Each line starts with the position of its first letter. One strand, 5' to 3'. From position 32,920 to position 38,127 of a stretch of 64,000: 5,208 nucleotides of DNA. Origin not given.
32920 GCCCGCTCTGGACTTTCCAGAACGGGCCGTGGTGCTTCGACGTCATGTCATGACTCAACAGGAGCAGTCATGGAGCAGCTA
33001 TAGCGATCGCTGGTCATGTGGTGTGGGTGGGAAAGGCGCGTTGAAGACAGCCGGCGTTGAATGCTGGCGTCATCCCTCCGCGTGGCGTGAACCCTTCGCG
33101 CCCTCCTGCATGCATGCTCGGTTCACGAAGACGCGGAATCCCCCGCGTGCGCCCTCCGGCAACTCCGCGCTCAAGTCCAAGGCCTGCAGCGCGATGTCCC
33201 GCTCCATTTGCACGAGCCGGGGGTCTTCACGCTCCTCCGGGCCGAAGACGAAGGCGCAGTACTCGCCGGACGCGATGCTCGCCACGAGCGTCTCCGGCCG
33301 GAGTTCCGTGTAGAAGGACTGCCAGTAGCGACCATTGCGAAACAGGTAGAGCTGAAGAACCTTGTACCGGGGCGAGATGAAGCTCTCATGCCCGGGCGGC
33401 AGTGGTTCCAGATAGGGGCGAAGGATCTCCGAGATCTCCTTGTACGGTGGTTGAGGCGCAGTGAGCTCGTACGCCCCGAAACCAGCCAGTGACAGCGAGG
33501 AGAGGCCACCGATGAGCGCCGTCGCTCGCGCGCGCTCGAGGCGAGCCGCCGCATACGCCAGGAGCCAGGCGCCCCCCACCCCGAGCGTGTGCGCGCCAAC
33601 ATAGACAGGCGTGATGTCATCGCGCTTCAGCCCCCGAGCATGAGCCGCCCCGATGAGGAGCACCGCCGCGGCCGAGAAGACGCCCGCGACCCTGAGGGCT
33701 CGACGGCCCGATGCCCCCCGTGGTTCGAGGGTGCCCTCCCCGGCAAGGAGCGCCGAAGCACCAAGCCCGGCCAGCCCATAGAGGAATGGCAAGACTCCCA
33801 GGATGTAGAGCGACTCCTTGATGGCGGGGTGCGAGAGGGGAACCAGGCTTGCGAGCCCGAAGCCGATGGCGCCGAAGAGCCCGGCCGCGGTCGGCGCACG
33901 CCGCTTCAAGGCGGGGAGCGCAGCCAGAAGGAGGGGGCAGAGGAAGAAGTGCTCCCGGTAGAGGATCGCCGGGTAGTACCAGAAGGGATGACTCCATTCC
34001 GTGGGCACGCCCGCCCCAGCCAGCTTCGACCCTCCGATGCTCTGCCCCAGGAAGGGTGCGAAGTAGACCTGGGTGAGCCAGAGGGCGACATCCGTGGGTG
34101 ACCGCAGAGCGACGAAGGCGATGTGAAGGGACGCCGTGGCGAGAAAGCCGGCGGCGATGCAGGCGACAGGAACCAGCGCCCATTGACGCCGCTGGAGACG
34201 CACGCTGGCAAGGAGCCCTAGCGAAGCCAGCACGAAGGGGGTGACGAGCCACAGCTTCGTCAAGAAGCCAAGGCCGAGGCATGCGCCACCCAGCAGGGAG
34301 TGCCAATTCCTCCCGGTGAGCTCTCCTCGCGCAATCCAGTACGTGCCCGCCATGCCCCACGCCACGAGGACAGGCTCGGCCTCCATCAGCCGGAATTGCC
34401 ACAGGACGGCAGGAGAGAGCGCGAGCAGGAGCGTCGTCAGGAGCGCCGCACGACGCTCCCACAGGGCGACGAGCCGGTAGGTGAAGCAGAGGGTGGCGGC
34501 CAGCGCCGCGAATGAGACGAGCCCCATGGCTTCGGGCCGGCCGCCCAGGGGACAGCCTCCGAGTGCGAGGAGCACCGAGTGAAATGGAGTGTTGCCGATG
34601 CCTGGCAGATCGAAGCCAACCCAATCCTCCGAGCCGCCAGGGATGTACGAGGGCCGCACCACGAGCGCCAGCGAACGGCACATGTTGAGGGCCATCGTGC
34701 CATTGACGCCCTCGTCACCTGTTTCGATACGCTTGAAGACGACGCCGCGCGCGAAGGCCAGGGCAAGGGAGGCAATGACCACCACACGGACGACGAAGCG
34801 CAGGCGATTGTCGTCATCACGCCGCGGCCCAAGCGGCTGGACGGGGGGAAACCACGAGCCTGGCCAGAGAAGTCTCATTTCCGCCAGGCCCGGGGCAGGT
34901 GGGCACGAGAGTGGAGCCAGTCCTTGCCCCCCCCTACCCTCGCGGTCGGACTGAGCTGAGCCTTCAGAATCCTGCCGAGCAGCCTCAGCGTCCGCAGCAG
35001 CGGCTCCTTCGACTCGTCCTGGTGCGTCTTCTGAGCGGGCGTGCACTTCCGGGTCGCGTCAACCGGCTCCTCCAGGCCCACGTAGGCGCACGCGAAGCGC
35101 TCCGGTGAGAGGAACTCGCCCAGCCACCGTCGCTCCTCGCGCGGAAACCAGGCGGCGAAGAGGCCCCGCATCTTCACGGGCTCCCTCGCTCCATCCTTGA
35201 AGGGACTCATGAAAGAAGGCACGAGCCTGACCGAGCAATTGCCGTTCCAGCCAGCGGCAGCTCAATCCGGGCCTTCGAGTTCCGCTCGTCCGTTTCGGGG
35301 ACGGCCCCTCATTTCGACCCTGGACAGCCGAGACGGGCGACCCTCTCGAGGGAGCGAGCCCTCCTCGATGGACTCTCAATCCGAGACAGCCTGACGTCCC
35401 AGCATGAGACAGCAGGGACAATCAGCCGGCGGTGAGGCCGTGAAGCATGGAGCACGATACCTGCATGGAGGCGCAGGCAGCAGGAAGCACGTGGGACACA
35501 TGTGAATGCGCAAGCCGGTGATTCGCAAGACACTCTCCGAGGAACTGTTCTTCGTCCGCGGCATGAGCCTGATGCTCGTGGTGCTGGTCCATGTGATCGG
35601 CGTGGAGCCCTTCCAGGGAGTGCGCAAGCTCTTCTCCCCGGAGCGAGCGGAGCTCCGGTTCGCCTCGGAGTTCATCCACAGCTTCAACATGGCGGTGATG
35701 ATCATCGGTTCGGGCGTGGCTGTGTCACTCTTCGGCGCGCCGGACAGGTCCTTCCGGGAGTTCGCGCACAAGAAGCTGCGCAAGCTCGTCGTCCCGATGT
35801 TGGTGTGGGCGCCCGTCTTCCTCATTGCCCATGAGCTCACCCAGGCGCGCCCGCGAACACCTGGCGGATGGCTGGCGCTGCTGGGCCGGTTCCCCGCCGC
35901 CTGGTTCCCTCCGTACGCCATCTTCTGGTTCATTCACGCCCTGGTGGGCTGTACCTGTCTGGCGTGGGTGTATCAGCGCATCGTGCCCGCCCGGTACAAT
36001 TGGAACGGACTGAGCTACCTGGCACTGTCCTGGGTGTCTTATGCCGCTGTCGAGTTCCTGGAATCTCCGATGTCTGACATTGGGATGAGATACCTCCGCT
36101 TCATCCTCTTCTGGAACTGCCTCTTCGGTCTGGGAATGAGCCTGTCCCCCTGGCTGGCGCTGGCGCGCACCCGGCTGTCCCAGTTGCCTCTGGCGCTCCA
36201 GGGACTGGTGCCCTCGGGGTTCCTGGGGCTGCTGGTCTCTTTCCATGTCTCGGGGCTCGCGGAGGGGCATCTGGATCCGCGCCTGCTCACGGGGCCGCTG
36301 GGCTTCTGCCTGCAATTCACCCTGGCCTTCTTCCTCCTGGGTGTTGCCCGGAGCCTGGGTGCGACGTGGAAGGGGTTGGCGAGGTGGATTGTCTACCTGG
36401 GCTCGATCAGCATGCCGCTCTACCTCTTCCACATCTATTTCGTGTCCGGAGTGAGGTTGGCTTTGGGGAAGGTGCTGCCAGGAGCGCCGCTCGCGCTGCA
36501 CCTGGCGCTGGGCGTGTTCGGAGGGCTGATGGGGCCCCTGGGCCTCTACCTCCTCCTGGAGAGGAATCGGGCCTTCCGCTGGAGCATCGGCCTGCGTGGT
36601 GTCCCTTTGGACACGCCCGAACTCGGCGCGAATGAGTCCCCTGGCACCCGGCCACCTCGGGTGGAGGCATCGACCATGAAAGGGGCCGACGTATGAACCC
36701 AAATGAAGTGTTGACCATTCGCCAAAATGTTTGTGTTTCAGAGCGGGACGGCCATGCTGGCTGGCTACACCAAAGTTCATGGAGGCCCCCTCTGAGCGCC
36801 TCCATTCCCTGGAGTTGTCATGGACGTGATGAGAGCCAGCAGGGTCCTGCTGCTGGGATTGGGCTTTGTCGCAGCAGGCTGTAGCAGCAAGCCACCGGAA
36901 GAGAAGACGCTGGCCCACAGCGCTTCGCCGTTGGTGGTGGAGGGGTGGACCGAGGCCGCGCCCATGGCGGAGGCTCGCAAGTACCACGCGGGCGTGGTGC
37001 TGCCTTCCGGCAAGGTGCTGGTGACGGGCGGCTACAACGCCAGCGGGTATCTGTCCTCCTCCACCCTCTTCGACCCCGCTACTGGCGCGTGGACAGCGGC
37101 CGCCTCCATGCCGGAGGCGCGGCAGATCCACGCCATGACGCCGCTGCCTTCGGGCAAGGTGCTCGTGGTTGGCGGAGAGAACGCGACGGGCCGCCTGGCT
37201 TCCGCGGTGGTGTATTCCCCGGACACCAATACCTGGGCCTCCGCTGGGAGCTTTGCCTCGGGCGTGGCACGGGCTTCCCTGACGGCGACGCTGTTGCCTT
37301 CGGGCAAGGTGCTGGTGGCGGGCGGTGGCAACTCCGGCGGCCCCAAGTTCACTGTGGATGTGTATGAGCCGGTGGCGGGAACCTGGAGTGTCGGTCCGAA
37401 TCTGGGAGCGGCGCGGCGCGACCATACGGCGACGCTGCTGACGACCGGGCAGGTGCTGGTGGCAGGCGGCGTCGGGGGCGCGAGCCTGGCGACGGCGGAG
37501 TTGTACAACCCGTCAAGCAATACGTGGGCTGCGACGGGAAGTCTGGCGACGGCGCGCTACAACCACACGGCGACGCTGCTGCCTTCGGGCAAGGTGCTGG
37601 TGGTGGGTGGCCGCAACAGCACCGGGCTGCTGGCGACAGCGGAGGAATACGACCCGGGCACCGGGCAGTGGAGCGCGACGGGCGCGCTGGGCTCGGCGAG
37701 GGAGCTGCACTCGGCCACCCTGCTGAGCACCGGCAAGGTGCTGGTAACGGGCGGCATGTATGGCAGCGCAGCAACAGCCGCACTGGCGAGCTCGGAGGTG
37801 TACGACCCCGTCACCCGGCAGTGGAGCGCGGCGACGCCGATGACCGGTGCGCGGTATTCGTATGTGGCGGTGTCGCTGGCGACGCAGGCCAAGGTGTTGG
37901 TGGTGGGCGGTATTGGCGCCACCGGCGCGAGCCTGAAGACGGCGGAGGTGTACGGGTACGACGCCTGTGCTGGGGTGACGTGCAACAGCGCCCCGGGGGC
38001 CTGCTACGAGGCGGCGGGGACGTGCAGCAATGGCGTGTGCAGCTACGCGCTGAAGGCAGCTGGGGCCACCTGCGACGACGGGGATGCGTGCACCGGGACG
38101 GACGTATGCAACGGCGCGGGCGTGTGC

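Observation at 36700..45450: Tandemly duplicated giant lipoproteins combining a Kelch beta-propeller, myxo-type Cys-rich repeats and an undescribed 36-aa four-cysteine tandem repeat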

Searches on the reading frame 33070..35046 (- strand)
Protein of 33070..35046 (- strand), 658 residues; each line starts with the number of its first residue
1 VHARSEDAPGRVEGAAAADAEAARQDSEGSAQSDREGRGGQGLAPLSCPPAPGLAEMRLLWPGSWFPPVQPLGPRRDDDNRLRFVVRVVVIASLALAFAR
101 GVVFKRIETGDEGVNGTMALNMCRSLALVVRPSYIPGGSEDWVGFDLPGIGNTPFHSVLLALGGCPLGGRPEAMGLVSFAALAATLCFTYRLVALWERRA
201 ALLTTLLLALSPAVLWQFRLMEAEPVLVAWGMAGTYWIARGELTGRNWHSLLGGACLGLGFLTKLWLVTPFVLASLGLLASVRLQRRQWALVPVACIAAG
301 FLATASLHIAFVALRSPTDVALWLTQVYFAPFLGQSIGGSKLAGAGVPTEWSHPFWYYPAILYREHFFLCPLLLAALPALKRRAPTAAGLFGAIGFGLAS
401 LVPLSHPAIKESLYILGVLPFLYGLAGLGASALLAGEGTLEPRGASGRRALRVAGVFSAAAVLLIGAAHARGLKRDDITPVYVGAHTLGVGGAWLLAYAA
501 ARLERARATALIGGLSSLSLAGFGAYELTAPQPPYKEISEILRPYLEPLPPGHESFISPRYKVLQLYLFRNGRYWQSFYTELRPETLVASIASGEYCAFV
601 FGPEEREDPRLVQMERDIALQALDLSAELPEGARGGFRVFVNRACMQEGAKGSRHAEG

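Call 16: search_protein_families(library=pfam, proteins=[window:33070-35046:-], max_evalue=0.0001)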
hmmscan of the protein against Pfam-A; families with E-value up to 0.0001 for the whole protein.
window:33070-35046:- (658 aa): 2 families
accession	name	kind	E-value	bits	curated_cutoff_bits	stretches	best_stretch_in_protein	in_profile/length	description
PF13231.12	PMT_2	-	1.5e-06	29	26.1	1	154-299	4-151/160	Dolichyl-phosphate-mannose-protein mannosyltransferase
PF02366.24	PMT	-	5.7e-06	26.5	22.7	1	179-292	92-209/245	Dolichyl-phosphate-mannose-protein mannosyltransferase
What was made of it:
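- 33070..35046 (-): PMT_2 (GT-C fold) glycosyltransferase, the conserved neighbour. Pfam (call 16).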

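Call 88: search_protein_families(library=ncbifam, proteins=[window:33070-35046:-], max_evalue=0.01)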
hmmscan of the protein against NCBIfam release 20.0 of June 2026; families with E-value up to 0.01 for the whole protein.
window:33070-35046:- (658 aa): 0 families

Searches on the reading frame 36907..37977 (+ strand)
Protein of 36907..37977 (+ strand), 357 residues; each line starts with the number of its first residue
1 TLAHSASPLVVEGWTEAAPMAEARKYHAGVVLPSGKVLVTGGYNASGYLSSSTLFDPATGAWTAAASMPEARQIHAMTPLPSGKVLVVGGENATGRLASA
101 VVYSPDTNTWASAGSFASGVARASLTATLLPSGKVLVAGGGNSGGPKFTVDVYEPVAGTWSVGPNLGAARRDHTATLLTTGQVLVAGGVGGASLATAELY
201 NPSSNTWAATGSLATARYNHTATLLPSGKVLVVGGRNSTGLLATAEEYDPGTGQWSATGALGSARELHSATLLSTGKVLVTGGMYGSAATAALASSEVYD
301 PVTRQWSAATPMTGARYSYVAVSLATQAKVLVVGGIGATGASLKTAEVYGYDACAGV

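Call 87: search_solved_structures(query=window:36907-37977:+, max_evalue=0.00001)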
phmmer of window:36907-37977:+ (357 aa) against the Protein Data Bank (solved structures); distinct sequences matched with E-value up to 0.00001: 109 (the best 60 are shown).
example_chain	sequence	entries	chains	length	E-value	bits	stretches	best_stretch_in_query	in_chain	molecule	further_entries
7on8_A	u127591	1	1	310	1.8e-33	119.7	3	193-335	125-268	SAKe6AR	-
9tsn_A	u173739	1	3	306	1.7e-30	109.9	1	83-325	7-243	Kelch protein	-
6hrl_A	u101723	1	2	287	1.7e-29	106.7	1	28-218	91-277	Kelch-like protein 17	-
8pjr_A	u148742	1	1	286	4e-29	105.5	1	34-317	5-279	SAKe6AC-LB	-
2vpj_A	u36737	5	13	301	6.7e-29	104.7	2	25-173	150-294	KELCH-LIKE PROTEIN 12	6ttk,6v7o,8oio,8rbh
8cia_B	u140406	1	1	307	9.5e-29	104.2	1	34-309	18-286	Kelch like family member 20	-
8cia_A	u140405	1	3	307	9.6e-29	104.2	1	34-309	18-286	Kelch-like protein 20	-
6gy5_A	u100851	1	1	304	9.7e-29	104.2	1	35-308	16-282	Kelch-like protein 20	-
5yq4_A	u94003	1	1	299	9.9e-29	104.2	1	35-308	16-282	Kelch-like protein 20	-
8cia_E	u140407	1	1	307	1e-28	104.1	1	34-309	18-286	Kelch like family member 20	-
9y8j_A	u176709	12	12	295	2.5e-28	102.9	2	25-173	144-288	Kelch-like protein 12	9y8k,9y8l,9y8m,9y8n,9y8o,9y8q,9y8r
7ona_A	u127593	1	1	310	1.5e-27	100.3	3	190-337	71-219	SAKe6AC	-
8pjw_A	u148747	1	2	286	4.5e-27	98.7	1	35-318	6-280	SAKe6FE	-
6n3h_A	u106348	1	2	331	1.4e-26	97.1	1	18-311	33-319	Influenza virus NS1A-binding protein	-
5yy8_A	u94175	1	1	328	1.7e-26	96.8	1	18-310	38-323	Influenza virus NS1A-binding protein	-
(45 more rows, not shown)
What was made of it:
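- On Kelch repeat beta-propeller (Pfam clan; PF01344, PF13418): PDB Kelch propellers match at E down to 2e-33 (call 87).
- The Kelch domain is closest to protein-binding KLHL propellers (call 87).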
